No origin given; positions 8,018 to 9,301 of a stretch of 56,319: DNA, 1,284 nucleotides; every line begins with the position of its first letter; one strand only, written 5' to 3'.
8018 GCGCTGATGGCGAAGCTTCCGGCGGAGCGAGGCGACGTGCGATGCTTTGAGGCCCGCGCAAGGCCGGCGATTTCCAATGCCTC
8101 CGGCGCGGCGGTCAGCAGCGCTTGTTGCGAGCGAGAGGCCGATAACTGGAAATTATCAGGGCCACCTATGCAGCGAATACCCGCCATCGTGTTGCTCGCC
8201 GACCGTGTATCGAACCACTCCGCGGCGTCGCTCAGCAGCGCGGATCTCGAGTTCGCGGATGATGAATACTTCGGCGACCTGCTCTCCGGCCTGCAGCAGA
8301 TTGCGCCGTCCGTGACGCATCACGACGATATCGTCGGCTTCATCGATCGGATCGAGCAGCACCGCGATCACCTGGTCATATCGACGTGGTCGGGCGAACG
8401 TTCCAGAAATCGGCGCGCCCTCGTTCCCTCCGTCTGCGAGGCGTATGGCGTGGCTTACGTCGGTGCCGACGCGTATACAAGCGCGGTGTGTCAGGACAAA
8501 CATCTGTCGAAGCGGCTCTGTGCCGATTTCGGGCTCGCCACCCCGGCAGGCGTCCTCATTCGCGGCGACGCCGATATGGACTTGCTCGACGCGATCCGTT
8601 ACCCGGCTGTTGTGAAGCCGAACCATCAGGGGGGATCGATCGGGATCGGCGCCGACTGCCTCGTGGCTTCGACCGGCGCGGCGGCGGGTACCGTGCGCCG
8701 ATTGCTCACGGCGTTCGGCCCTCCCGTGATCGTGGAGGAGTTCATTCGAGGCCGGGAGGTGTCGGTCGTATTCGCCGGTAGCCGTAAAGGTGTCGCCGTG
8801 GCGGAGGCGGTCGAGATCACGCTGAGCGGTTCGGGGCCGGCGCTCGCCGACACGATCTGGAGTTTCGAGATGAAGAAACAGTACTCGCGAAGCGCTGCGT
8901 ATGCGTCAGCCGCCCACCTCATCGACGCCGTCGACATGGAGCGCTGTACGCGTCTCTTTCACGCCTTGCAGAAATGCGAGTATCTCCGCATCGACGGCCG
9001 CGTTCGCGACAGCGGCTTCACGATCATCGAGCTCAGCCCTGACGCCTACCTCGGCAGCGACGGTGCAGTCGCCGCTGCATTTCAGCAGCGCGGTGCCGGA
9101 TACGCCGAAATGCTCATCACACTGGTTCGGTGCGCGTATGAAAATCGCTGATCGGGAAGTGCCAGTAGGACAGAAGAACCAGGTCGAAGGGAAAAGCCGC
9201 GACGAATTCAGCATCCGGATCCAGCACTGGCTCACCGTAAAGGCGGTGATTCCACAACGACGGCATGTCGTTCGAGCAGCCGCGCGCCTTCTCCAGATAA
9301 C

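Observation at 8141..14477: ATP-grasp ligase + STAND NTPase + Cys-His-Asp protein + ATP-grasp::PLP-decarboxylase cluster on a repeat-bracketed segment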

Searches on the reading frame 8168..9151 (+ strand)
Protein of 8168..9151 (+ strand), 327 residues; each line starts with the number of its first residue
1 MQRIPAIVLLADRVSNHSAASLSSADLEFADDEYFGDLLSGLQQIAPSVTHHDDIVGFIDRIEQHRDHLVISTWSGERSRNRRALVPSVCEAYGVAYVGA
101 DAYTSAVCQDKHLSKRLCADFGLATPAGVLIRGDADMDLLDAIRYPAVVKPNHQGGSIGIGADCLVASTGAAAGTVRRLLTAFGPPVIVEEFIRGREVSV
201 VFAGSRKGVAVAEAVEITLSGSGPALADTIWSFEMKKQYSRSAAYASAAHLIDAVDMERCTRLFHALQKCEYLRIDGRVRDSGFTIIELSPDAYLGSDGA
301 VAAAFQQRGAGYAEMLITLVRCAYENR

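Call 3: search_protein_families(library=pfam, proteins=[window:8168-9151:+], max_evalue=0.1)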
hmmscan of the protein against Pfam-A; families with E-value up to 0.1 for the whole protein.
window:8168-9151:+ (327 aa): 5 families
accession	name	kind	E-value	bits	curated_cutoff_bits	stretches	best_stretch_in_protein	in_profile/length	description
PF07478.18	Dala_Dala_lig_C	-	1.2e-11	44.9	24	1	139-320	31-203/204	D-ala D-ala ligase C-terminus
PF02222.28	ATP-grasp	-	0.00052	20.2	27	1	120-216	5-101/179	ATP-grasp domain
PF02655.19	ATP-grasp_3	-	0.0023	18.5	23.2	1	108-210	1-86/160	ATP-grasp domain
PF01071.24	GARS_A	-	0.01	16.1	27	1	110-201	2-97/194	Phosphoribosylglycinamide synthetase, ATP-grasp (A) domain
PF13535.11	ATP-grasp_4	-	0.07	13.2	27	0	143-201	1-69/160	ATP-grasp domain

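Call 4: search_protein_families(library=padloc, proteins=[window:8168-9151:+], max_evalue=0.1)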
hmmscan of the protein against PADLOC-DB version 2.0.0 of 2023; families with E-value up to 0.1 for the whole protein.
window:8168-9151:+ (327 aa): 0 families

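Call 5: search_protein_families(library=ncbifam, proteins=[window:8168-9151:+], max_evalue=0.1)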
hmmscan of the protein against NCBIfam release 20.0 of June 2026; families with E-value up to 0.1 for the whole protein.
window:8168-9151:+ (327 aa): 44 families (the best 25 are shown)
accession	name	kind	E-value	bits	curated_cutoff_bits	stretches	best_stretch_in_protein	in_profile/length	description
NF002378.0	PRK01372.1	subfamily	1.2e-20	73.5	243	1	85-325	75-303/305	D-alanine--D-alanine ligase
TIGR01205.1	D_ala_D_alaTIGR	subfamily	5.3e-20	71.6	245.65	1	87-320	83-314/318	D-alanine--D-alanine ligase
NF002528.0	PRK01966.1-4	subfamily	8.7e-16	57.7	262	1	90-286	121-321/366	D-alanine--D-alanine ligase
NF000091.3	D_ala_D_ser_VanG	exception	7.2e-14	51.4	495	1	88-221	113-245/344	D-alanine--D-serine ligase VanG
NF002527.0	PRK01966.1-3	equivalog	9e-14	51.4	310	1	88-288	96-293/332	D-alanine--D-alanine ligase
NF000206.1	D_ala_D_lac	equivalog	4.5e-13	48.9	550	1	88-220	110-237/342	D-alanine--(R)-lactate ligase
NF011169.0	PRK14571.1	equivalog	4.8e-13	49.1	404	1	86-291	71-263/300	D-alanyl-alanine synthetase A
NF000129.1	D_ala_D_lac_Sc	exception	1.5e-12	47.4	650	1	89-220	111-237/346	D-alanine--(R)-lactate ligase VanA-Sc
NF000374.1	D_ala_D_lac_VanO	exception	1e-11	44.5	750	1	86-220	108-237/346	D-alanine--(R)-lactate ligase VanO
NF000372.1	D_ala_D_lac_VanI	exception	1.3e-11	44.5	700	1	89-220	111-237/341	D-alanine--(R)-lactate ligase VanI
NF002563.0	PRK02186.1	subfamily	1.4e-11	43.4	625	1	99-212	96-207/890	argininosuccinate lyase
NF002525.0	PRK01966.1-1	equivalog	2.6e-11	43.1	457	1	95-211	125-242/364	D-alanine--D-alanine ligase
NF000092.1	D_ala_D_lac_Ao2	exception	3.6e-11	42.8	700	1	89-216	111-233/348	D-alanine--(R)-lactate ligase VanA-Ao2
NF000144.1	D_ala_D_lac_VanF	exception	5e-11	42.2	750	1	86-220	108-237/343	D-alanine--(R)-lactate ligase VanF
NF000470.1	D_ala_D_lac_VanM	exception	6.2e-11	42.2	760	1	84-219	106-236/343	D-alanine--(R)-lactate ligase VanM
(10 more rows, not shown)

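Call 37: find_homologous_proteins(query=window:8168-9151:+, max_evalue=0.001)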
Query window:8168-9151:+ (327 aa): 51 proteins with E <= 0.001 among 8000 candidates.
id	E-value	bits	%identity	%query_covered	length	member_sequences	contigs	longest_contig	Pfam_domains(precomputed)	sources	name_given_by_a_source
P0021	1.1e-206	703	97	100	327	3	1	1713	PF07478.19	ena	-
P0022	3.3e-96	340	51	98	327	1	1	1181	PF07478.19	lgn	-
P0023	1.7e-83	298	49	98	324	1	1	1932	PF07478.19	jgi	jgi:D-alanine-D-alanine ligase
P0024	3.2e-82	294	46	97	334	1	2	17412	PF07478.19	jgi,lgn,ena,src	jgi:D-alanine-D-alanine ligase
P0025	8.5e-79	283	46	97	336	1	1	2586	PF07478.19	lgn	-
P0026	6.2e-77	277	46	98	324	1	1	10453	PF07478.19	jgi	jgi:D-alanine-D-alanine ligase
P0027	1.3e-76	276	45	98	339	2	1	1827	PF13535.12,PF07478.19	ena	-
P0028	3.7e-76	274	40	100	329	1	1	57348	PF13535.12,PF07478.19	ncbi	-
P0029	7.2e-74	267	40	98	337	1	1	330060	PF07478.19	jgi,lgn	jgi:D-alanine-D-alanine ligase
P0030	8.7e-74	266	45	100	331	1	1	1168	PF07478.19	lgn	-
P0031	1.1e-73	266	43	97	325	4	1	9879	PF07478.19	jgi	-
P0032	3.4e-73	265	42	98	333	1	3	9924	PF07478.19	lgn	-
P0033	4.4e-73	264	44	99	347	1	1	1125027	PF02222.28,PF07478.19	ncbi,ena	-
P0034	8.5e-73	263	43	98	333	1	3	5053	PF02655.20,PF07478.19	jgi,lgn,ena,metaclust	metaclust:\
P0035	1.9e-71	259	41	95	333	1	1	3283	PF13535.12,PF02222.28,PF08443.17,PF02655.20,PF01071.25,PF07478.19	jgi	-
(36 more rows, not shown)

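Call 39: find_encoding_contigs(protein=P0021, flank=10000, max_places=3)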
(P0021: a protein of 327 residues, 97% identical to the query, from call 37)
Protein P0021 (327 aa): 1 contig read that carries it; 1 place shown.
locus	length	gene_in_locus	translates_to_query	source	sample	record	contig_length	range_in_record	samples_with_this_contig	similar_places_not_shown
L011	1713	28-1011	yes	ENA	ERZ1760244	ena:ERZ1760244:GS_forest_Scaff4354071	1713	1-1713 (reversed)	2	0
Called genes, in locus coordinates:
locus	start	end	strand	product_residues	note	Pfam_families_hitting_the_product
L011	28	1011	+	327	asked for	PF07478:Dala_Dala_lig_C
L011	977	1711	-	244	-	?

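Call 40: find_encoding_contigs(protein=P0024, flank=10000, max_places=2)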
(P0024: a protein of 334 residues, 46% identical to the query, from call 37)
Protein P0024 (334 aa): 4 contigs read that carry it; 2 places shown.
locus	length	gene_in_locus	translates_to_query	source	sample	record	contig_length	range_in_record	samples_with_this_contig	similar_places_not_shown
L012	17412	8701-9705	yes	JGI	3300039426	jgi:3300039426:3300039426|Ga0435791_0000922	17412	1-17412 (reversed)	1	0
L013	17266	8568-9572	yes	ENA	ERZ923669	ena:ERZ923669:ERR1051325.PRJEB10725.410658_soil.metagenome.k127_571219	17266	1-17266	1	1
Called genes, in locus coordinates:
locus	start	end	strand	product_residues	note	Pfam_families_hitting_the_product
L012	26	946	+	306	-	PF27840:ScmC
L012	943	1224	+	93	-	PF05402:PqqD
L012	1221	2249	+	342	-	PF04055:Radical_SAM, PF13186:SPASM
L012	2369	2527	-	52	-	-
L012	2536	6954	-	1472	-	PF01364:Peptidase_C25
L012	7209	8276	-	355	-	PF04909:Amidohydro_2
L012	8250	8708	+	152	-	PF04073:tRNA_edit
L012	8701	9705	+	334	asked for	PF07478:Dala_Dala_lig_C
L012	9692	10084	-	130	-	-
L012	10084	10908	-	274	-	-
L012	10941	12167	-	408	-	PF12704:MacB_PCD, PF02687:FtsX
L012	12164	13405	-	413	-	PF12704:MacB_PCD, PF02687:FtsX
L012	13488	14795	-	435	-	PF25917:BSH_RND, PF25984:BSH_YknX (faint), PF25881:HH_YBHG (weak), PF25954:Beta-barrel_RND_2, PF25990:Beta-barrel_YknX, PF26002:Beta-barrel_AprE, PF25989:YknX_C (weak), PF25975:CzcB_C, +1 more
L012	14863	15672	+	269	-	PF00753:Lactamase_B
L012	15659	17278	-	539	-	PF16697:Yop-YscD_cpl, PF00498:FHA, PF00158:Sigma54_activat, PF14532:Sigma54_activ_2, PF07728:AAA_5 (faint), PF25601:AAA_lid_14, PF02954:HTH_8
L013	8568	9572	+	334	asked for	PF07478:Dala_Dala_lig_C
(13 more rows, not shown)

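Call 41: find_encoding_contigs(protein=P0028, flank=10000, max_places=1)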
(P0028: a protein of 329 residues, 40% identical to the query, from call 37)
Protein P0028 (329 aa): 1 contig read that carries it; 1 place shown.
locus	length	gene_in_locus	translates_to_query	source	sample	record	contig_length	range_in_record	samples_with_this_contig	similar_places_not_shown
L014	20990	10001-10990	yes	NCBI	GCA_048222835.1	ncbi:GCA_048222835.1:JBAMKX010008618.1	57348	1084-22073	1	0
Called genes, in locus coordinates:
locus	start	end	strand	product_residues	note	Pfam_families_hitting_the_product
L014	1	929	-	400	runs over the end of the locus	PF01381:HTH_3 (faint), PF06114:Peptidase_M78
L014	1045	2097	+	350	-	PF18144:SMODS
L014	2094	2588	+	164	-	PF18138:bacHORMA_1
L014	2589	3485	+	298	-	PF20720:nSTAND3 (faint), PF13191:AAA_16 (faint), PF00004:AAA, PF05729:NACHT (faint), PF13401:AAA_22 (faint)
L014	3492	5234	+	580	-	PF18145:SAVED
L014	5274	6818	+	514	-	PF18144:SMODS (weak), PF21654:DncV-like_NTFase, PF18134:AGS_C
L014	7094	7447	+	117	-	-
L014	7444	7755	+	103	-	-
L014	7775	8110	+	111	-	-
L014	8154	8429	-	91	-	-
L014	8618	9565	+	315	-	PF02899:Phage_int_SAM_1, PF00589:Phage_integrase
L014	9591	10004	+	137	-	PF04073:tRNA_edit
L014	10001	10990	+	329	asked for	PF07478:Dala_Dala_lig_C, PF13535:ATP-grasp_4 (faint)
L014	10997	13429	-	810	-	-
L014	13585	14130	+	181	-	PF13240:Zn_Ribbon_1 (faint), PF13248:Zn_ribbon_3 (faint)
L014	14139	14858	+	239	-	-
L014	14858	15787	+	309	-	PF13432:TPR_16 (weak), PF12587:DUF3761 (weak)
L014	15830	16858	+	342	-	PF16940:Tic110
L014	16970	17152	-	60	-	-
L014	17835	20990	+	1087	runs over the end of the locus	-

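Call 47: find_related_loci(query=A3, collection=genome_contigs, flank=10000)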
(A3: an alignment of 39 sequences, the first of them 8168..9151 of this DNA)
Query A3 (327 aa) in genome_contigs; peptide patterns used: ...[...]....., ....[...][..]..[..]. (x = any residue, [..] = any of these).
36 stretches matched a pattern; 15 encode a relative of the query (tblastn E <= 1e-3); 15 distinct loci.
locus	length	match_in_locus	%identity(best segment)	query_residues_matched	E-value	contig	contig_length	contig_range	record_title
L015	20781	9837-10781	41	7-321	7e-84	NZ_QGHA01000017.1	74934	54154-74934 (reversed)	Mucilaginibacter oryzae strain DSM 19975 LX99DRAFT_scaffold00017.17, whole genome shotgun sequence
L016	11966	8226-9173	39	7-321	4e-81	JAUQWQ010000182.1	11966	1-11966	MAG: Ignavibacteria bacterium isolate BIN7 contig_217212, whole genome shotgun sequence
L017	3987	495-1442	39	2-316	1e-79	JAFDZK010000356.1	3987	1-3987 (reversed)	MAG: Bacteroidetes bacterium isolate SZAS-82 LIN-413__356__length-3987, whole genome shotgun sequence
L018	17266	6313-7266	44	1-320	2e-75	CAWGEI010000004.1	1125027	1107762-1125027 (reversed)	MAG: uncultured Acidobacteriota bacterium isolate MFD01916.bin.2.105 genome assembly, contig: contig_5003, whole genome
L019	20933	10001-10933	42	7-316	3e-74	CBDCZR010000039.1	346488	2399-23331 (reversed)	MAG: Verrucomicrobiales bacterium isolate ebcf22be-f88e-47d8-90e1-f5a57b2b345f genome assembly, contig: contig_39, whole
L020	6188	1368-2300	39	11-323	1e-72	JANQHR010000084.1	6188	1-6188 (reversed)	MAG: Bacteroidales bacterium isolate PL24a_bin.19 k99_8032554, whole genome shotgun sequence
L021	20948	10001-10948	41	7-323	2e-70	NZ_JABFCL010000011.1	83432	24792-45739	Bittarella massiliensis (ex Durand et al. 2017) strain GGCC_0305 NODE_11_length_83432_cov_744.811843, whole genome shotg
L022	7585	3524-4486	37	1-323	5e-70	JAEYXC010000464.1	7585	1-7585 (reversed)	MAG: Bacillota bacterium isolate OH_CBlB_295 k127_1586759, whole genome shotgun sequence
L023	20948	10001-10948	41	7-323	9e-69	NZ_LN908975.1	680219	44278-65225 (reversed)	Bittarella massiliensis (ex Durand et al. 2017) strain GD6, whole genome shotgun sequence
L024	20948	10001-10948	37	1-316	1e-67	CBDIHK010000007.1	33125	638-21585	MAG: Alteromonadaceae bacterium isolate c69dd8d2-0f2a-4d4f-8146-75043c749885 genome assembly, contig: contig_7, whole ge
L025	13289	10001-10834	41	41-320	1e-65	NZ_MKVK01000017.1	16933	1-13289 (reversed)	MAG: Magnetospirillum sp. 64-120 scnpilot_p_inoc_scaffold_2269, whole genome shotgun sequence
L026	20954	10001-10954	35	7-326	3e-63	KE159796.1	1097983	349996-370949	Lachnospiraceae bacterium 3-2 genomic scaffold acPFJ-supercont1.2, whole genome shotgun sequence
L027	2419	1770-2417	46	7-221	8e-61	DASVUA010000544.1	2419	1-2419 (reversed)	MAG TPA_asm: Thermoanaerobaculia bacterium isolate SMAG_U3305 k141_712171, whole genome shotgun sequence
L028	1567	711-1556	38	8-295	8e-57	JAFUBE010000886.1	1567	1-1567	MAG: Eggerthellaceae bacterium isolate RGIG4335 Roe_deer_Jejunum-1__c199258, whole genome shotgun sequence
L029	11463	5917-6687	26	69-323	4e-25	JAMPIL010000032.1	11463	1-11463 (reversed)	MAG: Ruminococcus flavefaciens isolate NALB_7963_3 Scaffold_#32__SCF_032___11463_bp, whole genome shotgun sequence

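Call 58: search_protein_families(library=pfam, proteins=[L015:8735-9388:+, L015:14415-15395:+, L015:15420-16175:+, L015:16176-19322:-, L015:13263-14210:-, L029:5584-6711:+, L029:6704-7759:+, L029:7760-10048:-, L029:10440-10853:-, L015:7010-8146:+], max_evalue=0.01)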
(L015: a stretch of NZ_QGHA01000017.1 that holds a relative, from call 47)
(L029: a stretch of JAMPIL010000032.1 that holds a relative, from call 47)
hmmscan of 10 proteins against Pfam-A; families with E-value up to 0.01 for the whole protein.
L015:8735-9388:+ (217 aa): 1 family
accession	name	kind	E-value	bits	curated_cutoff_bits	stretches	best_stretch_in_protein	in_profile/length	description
PF13930.12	Endonuclea_NS_2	-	1.5e-06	28.9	27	1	65-178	12-125/132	DNA/RNA non-specific endonuclease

L015:14415-15395:+ (326 aa): 3 families
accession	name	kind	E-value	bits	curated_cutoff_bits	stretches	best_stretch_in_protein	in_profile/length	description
PF00535.33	Glycos_transf_2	-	3e-28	99.3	23.3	1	8-130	1-124/168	Glycosyl transferase family 2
PF10111.15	Glyco_tranf_2_2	-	8.7e-08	32.4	27.3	1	8-100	1-97/276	Glycosyltransferase like family 2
PF13641.12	Glyco_tranf_2_3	-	0.0016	19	27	1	7-219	3-215/230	Glycosyltransferase like family 2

L015:15420-16175:+ (251 aa): 5 families
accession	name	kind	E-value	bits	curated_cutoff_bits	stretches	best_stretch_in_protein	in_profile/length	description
PF13489.12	Methyltransf_23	-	4.5e-11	43.2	27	1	31-152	15-136/164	Methyltransferase domain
PF13649.12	Methyltransf_25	-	8.8e-08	33.2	27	1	38-121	1-89/97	Methyltransferase domain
PF08241.18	Methyltransf_11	-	4.9e-07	30.7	21.2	1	39-119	1-81/95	Methyltransferase domain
PF08242.18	Methyltransf_12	-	3.4e-06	28.1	30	1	39-121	1-88/98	Methyltransferase domain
PF08003.17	Methyltransf_9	-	5.1e-05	22.8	23.8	1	25-135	107-223/315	Protein of unknown function (DUF1698)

L015:16176-19322:- (1048 aa): 0 families

L015:13263-14210:- (315 aa): 5 families
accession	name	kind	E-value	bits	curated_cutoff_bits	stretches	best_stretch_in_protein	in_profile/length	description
PF00589.27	Phage_integrase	-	1.8e-38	132.5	27.1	1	137-295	15-171/172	Phage integrase family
PF02899.23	Phage_int_SAM_1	-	5.3e-10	39.9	22.3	1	10-88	2-80/83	Phage integrase, N-terminal SAM-like domain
PF13495.12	Phage_int_SAM_4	-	8e-05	23.4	27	1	10-91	3-82/85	Phage integrase, N-terminal SAM-like domain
PF11917.13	DUF3435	-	0.0016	17.9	25.8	0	227-311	171-258/418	Protein of unknown function (DUF3435)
PF24624.1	Int_N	-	0.0054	17.9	27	0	51-102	43-97/100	Phage integrase, N-terminal domain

L029:5584-6711:+ (375 aa): 3 families
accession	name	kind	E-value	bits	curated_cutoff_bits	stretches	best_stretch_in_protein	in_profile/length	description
PF07478.18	Dala_Dala_lig_C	-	2e-24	86.7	24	1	190-365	32-203/204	D-ala D-ala ligase C-terminus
PF13535.11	ATP-grasp_4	-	0.0052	16.8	27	0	195-246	3-67/160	ATP-grasp domain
PF01071.24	GARS_A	-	0.0088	16.3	27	0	157-259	6-108/194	Phosphoribosylglycinamide synthetase, ATP-grasp (A) domain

L029:6704-7759:+ (351 aa): 3 families
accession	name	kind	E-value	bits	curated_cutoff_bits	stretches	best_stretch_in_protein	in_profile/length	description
PF12544.13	LAM_C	-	3.6e-11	43.7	26.7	1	296-349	1-54/127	Lysine-2,3-aminomutase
PF04055.27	Radical_SAM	-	1.6e-10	41.8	29.5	1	106-252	2-157/166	Radical SAM superfamily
PF13353.11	Fer4_12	-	0.00021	22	22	1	108-174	12-79/137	4Fe-4S single cluster domain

L029:7760-10048:- (762 aa): 1 family
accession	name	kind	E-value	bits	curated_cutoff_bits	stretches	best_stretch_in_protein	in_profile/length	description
PF13424.12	TPR_12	-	0.0027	18.3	30.1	0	608-650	16-63/77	Tetratricopeptide repeat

L029:10440-10853:- (137 aa): 2 families
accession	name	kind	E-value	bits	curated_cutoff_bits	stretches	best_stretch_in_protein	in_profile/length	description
PF13676.11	TIR_2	-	1.4e-11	45.4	28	1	8-118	1-109/122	TIR domain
PF01582.25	TIR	-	0.00022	21.5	21.3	1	13-98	11-92/179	TIR domain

L015:7010-8146:+ (378 aa): 1 family
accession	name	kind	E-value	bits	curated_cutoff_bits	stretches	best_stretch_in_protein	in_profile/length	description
PF02265.22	S1-P1_nuclease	-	2.7e-58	198.2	29.5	1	27-261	1-257/258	S1/P1 Nuclease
